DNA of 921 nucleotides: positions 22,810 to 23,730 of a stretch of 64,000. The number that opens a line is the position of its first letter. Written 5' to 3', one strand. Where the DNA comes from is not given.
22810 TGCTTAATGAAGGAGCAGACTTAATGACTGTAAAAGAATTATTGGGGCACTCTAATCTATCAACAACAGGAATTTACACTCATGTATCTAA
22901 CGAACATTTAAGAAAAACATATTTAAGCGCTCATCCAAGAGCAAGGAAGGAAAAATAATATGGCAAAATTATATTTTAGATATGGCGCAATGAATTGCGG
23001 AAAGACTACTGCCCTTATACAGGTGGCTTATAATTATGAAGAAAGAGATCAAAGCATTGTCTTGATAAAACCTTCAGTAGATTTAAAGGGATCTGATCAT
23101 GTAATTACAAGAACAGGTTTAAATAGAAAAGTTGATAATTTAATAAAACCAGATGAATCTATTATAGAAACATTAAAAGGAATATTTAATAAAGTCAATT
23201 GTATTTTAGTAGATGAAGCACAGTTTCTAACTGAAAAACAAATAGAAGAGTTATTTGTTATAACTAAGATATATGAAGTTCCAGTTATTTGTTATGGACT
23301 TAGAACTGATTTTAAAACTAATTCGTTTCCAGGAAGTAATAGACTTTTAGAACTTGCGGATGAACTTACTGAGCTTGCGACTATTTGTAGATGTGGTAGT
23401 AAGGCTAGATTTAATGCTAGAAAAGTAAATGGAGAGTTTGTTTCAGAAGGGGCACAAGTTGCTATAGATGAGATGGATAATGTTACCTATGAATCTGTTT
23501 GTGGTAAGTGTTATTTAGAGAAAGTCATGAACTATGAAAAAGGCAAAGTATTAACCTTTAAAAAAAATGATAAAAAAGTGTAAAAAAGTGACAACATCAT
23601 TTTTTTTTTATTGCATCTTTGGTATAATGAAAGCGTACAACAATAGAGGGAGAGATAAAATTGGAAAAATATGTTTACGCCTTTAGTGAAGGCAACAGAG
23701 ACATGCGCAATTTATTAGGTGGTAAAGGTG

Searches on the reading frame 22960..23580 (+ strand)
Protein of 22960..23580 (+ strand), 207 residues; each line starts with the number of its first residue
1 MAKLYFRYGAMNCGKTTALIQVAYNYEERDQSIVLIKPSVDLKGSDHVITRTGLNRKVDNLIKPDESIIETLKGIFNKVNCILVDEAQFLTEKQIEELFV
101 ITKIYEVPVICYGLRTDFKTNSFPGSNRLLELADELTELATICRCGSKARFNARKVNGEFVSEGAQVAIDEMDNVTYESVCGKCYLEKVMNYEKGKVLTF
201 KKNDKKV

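Call 24: find_encoding_contigs(protein=window:22960-23580:+, flank=10000, max_places=1)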
Protein window:22960-23580:+ (207 aa): 4 contigs read that carry it; 1 place shown.
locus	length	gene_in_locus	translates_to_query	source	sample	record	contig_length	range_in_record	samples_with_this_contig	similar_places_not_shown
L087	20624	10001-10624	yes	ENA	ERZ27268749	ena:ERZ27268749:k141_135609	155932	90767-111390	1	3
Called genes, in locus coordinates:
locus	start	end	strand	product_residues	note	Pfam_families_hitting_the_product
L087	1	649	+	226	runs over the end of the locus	PF05116:S6PP, PF08282:Hydrolase_3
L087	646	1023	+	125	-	PF04266:ASCH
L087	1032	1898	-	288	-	PF01066:CDP-OH_P_transf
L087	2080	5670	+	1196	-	PF07523:Big_3 (faint), PF01832:Glucosaminidase, PF16403:Bact_surface_Ig-like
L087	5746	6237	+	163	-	PF01252:Peptidase_A8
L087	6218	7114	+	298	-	PF00849:PseudoU_synth_2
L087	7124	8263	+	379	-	PF01694:Rhomboid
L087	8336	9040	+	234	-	-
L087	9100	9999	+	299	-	PF02899:Phage_int_SAM_1, PF13495:Phage_int_SAM_4, PF00589:Phage_integrase, PF22823:MrpR_C_cat (weak)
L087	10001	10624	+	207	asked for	PF00265:TK, PF13401:AAA_22 (faint)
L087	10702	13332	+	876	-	PF01326:PPDK_N, PF00391:PEP-utilizers, PF02896:PEP-utilizers_C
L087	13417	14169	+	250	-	-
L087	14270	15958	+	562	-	PF13306:LRR_5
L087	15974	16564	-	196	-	PF01205:Impact_N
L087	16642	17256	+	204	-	-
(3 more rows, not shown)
